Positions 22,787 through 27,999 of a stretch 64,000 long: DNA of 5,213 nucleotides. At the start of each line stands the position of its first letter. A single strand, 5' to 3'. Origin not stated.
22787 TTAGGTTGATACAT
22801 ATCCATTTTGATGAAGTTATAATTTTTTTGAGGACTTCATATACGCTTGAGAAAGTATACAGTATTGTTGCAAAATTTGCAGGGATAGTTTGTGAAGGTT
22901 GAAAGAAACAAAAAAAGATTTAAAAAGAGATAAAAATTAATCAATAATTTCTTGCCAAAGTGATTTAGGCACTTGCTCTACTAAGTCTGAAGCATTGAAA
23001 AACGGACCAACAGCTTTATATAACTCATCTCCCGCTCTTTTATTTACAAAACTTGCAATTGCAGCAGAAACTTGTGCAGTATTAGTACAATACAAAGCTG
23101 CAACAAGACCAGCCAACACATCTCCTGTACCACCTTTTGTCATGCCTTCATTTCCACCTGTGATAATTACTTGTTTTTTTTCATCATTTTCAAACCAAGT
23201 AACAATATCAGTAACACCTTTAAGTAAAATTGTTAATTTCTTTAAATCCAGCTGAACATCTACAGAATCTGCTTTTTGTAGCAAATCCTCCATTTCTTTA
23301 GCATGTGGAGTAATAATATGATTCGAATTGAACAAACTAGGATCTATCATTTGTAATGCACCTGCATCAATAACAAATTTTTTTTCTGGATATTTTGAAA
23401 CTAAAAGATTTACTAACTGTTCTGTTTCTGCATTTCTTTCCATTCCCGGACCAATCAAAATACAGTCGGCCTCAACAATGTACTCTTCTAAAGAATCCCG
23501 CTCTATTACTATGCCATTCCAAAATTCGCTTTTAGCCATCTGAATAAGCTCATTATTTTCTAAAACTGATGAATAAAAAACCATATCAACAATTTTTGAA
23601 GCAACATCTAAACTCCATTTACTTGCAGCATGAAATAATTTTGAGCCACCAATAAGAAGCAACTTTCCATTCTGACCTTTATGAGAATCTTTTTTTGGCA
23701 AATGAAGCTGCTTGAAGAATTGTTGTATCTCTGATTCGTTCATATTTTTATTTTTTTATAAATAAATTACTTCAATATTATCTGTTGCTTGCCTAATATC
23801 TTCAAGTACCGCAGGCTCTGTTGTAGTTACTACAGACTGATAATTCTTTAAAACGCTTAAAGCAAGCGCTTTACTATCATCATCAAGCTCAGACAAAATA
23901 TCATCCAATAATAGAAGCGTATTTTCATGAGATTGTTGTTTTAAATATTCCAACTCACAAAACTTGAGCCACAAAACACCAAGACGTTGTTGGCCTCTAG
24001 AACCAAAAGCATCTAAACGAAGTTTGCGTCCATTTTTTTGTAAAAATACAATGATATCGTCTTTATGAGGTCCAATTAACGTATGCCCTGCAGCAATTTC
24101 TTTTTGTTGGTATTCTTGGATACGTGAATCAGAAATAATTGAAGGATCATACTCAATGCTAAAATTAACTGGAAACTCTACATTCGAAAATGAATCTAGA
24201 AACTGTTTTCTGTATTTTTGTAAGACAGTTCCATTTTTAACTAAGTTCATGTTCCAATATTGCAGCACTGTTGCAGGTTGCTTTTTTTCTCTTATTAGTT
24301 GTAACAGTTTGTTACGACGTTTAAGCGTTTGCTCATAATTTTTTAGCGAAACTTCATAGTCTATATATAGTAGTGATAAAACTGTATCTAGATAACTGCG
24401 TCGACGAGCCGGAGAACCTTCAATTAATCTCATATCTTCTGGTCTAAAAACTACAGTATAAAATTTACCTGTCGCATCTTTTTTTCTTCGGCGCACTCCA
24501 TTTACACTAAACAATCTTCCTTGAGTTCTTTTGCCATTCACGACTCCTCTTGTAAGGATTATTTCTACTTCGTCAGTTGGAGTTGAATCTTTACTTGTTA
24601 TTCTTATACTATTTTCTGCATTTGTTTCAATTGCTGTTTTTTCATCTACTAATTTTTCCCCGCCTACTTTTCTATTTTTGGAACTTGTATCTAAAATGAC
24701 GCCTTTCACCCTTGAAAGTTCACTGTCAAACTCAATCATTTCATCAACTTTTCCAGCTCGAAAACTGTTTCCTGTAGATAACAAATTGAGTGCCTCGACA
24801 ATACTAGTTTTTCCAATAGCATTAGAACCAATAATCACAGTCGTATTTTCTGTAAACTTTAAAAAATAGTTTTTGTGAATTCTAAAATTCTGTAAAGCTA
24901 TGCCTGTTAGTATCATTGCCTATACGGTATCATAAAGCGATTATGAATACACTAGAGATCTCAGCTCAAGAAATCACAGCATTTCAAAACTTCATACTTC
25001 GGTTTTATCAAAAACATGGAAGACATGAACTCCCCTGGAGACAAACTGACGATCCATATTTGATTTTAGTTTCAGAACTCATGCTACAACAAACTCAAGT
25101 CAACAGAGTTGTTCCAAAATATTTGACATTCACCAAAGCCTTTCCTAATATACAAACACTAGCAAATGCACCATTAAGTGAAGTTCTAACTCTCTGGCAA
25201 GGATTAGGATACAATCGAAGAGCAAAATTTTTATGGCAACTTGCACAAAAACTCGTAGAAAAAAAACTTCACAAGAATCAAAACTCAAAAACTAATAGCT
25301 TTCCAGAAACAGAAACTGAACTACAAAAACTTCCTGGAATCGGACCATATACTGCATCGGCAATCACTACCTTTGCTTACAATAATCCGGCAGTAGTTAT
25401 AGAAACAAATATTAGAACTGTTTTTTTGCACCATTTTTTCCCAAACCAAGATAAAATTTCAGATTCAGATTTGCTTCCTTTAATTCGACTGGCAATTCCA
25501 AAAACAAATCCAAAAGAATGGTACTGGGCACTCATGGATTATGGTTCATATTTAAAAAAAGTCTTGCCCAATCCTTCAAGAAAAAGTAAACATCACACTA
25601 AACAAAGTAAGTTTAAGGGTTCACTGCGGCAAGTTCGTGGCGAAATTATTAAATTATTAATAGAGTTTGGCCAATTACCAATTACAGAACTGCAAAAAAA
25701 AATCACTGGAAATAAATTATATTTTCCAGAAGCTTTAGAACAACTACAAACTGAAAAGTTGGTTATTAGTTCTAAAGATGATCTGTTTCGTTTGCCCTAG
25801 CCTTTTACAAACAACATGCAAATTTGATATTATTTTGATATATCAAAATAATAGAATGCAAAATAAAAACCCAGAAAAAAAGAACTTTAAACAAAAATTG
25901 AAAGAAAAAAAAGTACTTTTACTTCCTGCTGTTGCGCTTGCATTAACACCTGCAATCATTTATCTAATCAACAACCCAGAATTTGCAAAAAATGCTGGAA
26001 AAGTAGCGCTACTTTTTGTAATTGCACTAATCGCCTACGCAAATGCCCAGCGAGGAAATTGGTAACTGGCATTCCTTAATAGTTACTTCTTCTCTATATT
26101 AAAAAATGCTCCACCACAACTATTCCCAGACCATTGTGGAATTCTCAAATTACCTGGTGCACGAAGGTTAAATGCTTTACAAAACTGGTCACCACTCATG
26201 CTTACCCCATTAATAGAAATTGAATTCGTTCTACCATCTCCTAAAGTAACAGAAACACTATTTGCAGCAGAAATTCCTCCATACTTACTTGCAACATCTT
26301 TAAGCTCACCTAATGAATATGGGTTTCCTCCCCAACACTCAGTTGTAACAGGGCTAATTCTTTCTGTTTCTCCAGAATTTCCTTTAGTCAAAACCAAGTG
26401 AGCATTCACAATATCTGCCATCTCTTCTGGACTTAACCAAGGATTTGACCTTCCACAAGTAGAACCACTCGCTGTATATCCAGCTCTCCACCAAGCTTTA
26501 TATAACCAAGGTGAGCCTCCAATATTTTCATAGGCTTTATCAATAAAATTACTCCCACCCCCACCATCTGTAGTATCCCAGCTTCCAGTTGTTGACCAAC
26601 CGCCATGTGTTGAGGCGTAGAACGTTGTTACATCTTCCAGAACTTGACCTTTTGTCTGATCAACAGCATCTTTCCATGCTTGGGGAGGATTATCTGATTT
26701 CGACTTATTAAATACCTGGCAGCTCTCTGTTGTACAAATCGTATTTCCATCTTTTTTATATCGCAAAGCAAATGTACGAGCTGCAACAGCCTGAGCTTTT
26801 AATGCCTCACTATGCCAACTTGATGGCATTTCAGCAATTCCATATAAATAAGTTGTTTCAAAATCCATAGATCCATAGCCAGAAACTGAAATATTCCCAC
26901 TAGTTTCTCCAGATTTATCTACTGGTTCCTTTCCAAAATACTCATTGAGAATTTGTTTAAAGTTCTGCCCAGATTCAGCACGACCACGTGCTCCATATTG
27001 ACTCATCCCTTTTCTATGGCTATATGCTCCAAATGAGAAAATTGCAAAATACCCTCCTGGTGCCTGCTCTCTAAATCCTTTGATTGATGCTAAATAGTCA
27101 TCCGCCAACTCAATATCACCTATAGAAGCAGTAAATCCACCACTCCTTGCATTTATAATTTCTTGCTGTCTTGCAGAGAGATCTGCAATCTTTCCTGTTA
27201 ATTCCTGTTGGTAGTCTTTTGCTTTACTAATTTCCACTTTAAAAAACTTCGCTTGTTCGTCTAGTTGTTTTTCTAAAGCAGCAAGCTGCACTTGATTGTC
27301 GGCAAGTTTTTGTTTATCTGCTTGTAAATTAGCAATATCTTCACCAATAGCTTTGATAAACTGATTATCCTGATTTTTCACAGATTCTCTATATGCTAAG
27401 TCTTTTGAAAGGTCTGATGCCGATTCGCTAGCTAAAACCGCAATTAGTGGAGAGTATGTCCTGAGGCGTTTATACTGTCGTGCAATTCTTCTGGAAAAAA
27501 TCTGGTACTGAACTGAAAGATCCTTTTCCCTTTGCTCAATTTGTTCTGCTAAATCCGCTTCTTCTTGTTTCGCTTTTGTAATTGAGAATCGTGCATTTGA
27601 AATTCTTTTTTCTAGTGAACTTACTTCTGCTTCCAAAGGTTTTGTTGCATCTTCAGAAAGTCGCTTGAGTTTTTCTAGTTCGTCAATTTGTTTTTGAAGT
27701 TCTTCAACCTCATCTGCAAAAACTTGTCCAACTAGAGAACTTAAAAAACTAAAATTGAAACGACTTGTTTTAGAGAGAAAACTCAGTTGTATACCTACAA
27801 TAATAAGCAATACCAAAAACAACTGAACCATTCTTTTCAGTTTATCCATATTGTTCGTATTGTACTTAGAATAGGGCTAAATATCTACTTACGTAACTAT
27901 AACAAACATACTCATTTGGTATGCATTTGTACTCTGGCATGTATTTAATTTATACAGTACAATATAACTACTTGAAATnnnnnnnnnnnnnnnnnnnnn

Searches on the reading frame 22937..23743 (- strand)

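Call 52: search_protein_families(library=pfam, proteins=[window:22937-23743:-], max_evalue=0.01)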
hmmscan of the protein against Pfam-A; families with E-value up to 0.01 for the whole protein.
window:22937-23743:- (268 aa): 2 families
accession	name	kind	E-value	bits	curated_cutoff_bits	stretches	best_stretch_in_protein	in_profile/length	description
PF01256.23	Carb_kinase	-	9e-30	104.3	27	1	29-259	2-241/242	NAD(P)H-hydrate dehydratase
PF08543.17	Phos_pyr_kin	-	0.002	18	27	1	124-228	103-220/246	Phosphomethylpyrimidine kinase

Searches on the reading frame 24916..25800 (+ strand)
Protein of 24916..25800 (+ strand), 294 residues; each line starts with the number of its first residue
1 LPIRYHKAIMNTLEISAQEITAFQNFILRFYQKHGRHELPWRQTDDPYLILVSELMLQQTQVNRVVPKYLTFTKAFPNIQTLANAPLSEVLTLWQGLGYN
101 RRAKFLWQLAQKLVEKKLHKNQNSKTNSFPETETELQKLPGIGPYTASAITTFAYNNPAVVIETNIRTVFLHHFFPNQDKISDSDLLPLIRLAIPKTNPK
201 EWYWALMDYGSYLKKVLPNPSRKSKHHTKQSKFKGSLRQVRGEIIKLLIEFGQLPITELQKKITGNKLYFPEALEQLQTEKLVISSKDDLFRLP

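Call 52: search_protein_families(library=pfam, proteins=[window:24916-25800:+], max_evalue=0.01)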
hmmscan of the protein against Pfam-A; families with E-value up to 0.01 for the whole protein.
window:24916-25800:+ (294 aa): 2 families
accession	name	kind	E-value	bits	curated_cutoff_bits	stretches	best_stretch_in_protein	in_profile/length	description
PF00730.31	HhH-GPD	-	1.7e-16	60.9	26.2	1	52-179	1-92/108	HhH-GPD superfamily base excision DNA repair protein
PF00633.29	HHH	-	2.5e-07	30.6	24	1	129-151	6-28/30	Helix-hairpin-helix motif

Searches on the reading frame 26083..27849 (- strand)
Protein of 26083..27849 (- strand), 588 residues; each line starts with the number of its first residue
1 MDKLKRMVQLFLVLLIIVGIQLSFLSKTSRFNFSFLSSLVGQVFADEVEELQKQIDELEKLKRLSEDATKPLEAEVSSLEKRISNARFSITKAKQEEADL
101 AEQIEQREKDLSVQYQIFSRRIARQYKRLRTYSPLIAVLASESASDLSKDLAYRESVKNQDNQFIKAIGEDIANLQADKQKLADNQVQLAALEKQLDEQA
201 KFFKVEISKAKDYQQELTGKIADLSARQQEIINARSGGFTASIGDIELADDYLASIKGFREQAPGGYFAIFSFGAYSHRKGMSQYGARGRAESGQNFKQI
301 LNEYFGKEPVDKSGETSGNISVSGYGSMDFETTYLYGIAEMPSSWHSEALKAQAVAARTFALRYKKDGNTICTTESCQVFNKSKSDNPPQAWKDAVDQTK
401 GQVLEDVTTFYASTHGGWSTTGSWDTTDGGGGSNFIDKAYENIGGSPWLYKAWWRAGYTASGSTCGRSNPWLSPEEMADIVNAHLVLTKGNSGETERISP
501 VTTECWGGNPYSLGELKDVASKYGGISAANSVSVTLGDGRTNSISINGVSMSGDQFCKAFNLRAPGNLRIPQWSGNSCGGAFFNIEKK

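Call 84: search_protein_families(library=pfam, proteins=[window:26083-27849:-], max_evalue=0.00001)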
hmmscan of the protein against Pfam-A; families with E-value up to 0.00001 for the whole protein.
window:26083-27849:- (588 aa): 1 family
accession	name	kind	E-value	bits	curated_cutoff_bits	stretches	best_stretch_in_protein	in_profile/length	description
PF08486.15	SpoIID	-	1.7e-19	70.7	23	1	333-404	15-95/97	Stage II sporulation protein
